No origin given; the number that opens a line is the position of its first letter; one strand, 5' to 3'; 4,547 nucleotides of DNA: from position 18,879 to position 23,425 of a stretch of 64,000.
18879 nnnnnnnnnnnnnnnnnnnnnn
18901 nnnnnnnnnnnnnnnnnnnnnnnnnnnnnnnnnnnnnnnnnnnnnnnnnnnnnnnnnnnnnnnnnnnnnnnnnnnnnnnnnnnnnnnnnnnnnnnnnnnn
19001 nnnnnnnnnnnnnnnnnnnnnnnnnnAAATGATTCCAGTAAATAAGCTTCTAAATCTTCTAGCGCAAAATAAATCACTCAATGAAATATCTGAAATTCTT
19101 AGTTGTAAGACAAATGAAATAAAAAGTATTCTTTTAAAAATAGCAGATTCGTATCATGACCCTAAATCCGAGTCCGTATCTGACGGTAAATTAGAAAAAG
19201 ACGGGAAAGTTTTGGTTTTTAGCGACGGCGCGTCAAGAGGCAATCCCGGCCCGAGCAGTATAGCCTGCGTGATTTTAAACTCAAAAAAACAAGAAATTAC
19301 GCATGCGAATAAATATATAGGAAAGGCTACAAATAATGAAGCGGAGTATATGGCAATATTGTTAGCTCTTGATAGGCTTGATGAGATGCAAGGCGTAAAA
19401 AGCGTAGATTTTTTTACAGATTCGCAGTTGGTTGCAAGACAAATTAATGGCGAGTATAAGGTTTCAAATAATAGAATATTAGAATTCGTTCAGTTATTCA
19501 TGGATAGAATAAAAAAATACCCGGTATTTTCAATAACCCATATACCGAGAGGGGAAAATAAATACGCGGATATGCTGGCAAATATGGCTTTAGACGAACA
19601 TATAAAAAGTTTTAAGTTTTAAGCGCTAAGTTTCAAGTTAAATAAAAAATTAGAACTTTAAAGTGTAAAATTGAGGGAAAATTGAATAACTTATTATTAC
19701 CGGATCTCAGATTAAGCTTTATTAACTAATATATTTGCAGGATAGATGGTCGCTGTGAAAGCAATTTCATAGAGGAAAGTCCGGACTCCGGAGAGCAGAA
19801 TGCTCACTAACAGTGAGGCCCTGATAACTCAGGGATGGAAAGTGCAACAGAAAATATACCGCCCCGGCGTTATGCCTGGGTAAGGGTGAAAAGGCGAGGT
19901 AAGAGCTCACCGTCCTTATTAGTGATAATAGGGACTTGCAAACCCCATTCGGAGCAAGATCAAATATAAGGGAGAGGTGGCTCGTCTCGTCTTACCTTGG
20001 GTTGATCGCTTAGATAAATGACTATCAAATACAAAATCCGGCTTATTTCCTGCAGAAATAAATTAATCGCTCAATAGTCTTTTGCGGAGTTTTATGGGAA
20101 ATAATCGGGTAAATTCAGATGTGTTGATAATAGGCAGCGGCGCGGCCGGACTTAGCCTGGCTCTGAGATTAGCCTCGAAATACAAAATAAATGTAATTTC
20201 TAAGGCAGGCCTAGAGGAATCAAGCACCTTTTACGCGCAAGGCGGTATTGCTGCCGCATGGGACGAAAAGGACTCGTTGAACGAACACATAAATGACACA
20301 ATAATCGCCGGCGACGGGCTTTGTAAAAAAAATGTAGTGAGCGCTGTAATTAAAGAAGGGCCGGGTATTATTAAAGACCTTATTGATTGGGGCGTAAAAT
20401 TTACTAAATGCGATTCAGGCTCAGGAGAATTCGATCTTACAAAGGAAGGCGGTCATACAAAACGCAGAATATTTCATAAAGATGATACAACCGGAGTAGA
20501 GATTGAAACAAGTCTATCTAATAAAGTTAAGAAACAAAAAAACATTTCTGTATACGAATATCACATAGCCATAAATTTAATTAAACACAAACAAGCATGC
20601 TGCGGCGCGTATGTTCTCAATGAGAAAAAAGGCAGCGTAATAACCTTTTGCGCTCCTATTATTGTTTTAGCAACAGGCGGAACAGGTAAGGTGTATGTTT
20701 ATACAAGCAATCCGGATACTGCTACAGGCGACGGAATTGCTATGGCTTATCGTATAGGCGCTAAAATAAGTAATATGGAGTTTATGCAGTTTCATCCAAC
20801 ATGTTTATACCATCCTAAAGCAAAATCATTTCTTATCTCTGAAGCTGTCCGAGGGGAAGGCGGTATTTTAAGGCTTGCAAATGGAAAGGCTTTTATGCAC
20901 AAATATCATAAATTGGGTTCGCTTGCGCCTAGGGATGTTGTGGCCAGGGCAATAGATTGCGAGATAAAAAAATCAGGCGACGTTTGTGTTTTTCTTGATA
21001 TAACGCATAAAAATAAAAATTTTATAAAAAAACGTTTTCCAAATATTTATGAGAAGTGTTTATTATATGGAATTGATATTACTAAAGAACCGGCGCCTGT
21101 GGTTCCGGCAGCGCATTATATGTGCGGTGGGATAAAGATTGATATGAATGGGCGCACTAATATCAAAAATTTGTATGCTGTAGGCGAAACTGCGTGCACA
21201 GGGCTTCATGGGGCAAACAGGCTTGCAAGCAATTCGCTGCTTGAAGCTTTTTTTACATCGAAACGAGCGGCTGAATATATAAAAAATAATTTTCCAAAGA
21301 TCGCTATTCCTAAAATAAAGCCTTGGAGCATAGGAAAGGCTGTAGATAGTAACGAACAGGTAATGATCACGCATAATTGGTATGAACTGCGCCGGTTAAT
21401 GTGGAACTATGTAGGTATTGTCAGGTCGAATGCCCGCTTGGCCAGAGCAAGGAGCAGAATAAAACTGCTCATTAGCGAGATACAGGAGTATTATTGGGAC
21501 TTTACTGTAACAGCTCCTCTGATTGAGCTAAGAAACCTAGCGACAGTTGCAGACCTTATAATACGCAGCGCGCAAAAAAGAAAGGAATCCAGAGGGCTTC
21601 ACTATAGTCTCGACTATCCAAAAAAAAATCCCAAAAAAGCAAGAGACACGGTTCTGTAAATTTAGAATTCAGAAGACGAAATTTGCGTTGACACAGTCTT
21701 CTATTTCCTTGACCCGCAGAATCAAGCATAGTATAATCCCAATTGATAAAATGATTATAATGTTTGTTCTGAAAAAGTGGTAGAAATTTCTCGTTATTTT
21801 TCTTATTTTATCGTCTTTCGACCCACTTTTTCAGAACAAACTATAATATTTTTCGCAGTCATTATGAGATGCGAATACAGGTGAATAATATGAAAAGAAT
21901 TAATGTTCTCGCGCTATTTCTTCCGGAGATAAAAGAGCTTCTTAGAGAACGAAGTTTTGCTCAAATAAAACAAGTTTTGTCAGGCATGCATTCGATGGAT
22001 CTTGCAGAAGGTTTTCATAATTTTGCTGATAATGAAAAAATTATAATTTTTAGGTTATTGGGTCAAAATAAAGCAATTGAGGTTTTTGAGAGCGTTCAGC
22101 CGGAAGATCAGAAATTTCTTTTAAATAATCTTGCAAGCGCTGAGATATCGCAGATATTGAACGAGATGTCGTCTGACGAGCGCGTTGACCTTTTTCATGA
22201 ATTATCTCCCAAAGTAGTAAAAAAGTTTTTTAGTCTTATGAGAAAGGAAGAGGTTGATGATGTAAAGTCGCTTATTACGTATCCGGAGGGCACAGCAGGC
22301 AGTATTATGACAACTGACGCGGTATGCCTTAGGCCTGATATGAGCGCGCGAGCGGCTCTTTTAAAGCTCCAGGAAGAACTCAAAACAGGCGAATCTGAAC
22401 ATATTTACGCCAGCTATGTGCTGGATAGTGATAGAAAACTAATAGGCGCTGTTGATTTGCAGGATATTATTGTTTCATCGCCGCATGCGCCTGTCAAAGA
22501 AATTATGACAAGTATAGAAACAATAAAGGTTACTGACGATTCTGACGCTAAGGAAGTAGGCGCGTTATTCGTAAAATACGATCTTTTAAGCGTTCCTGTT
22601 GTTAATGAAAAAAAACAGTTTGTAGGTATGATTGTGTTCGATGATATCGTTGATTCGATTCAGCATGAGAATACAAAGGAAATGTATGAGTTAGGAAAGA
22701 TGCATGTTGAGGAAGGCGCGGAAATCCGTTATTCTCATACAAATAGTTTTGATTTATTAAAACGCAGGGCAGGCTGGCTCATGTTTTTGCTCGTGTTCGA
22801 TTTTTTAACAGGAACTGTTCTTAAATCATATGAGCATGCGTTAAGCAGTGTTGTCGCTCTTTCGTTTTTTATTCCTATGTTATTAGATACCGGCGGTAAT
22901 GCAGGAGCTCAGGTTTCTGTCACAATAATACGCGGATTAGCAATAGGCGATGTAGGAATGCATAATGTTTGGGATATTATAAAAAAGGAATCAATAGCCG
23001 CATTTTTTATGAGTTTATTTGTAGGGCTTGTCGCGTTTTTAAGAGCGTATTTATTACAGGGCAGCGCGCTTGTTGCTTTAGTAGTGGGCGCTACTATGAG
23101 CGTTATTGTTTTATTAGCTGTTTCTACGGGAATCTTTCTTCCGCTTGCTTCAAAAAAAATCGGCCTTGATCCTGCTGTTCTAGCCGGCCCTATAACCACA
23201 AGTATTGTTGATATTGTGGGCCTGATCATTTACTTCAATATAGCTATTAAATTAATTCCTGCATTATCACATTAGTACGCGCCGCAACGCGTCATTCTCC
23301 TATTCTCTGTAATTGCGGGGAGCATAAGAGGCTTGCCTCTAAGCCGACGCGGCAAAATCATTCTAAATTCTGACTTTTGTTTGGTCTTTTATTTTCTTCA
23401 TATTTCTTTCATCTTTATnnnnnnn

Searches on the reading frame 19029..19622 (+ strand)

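Call 63: search_protein_families(library=pfam, proteins=[window:19029-19622:+], max_evalue=0.00001)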
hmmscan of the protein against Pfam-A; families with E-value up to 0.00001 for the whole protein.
window:19029-19622:+ (197 aa): 2 families
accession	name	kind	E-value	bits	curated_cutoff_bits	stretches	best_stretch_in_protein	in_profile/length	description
PF13456.12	RVT_3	-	2.9e-20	72.9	21.6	1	65-187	2-123/123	Reverse transcriptase-like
PF00075.30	RNase_H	-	4.4e-13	50.1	25.8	1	60-186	3-138/141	RNase H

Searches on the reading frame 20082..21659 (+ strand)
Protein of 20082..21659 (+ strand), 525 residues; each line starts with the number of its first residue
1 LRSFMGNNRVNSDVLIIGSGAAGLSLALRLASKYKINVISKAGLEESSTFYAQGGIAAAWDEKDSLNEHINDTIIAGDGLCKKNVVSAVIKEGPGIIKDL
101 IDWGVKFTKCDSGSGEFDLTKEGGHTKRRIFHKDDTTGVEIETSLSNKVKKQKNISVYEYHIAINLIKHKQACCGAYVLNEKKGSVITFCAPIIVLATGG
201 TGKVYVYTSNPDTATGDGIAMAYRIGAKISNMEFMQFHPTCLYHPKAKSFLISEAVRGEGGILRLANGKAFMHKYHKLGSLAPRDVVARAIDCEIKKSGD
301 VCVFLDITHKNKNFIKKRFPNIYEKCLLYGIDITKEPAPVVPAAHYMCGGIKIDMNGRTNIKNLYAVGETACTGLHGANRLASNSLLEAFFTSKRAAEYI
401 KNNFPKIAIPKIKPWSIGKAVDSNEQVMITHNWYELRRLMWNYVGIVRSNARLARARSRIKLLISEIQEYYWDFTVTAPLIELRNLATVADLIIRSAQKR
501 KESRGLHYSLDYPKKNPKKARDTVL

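Call 63: search_protein_families(library=pfam, proteins=[window:20082-21659:+], max_evalue=0.00001)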
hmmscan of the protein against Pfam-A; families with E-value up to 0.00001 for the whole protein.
window:20082-21659:+ (525 aa): 4 families
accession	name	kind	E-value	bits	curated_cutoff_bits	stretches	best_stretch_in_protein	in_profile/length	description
PF00890.30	FAD_binding_2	-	2.3e-95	320.7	20.4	1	13-386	1-414/414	FAD binding domain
PF02910.25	Succ_DH_flav_C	-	8.5e-14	52.1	20.8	1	435-519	3-93/130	Fumarate reductase flavoprotein C-term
PF07992.20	Pyr_redox_2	-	7e-10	39.2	26.1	0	13-202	2-111/291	Pyridine nucleotide-disulphide oxidoreductase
PF01266.30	DAO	-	7.1e-06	26.2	27.9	0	13-64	1-55/353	FAD dependent oxidoreductase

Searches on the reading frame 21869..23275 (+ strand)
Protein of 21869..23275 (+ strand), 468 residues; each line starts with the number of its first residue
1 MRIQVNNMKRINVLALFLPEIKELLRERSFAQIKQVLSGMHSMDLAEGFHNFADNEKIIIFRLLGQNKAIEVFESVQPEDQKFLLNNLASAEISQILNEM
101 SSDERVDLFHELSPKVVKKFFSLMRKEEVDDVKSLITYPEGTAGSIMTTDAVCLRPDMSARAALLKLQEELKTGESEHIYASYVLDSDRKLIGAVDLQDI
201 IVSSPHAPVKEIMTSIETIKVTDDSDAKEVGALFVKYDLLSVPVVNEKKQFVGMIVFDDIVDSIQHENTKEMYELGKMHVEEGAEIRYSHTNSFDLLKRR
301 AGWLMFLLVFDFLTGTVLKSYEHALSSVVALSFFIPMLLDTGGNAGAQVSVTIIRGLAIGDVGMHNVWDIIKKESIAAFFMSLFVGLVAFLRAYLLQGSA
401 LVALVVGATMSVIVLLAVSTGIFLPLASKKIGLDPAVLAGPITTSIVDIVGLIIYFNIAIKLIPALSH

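Call 63: search_protein_families(library=pfam, proteins=[window:21869-23275:+], max_evalue=0.00001)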
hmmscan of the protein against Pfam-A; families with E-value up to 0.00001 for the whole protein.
window:21869-23275:+ (468 aa): 3 families
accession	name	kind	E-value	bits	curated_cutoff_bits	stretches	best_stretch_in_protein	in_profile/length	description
PF01769.21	MgtE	-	1e-31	110.3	27.6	1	335-458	1-125/125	Divalent cation transporter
PF03448.22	MgtE_N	-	3.1e-24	85.9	25.9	1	40-141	1-102/102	MgtE intracellular N domain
PF00571.33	CBS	-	9e-16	58.4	24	2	209-264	1-55/57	CBS domain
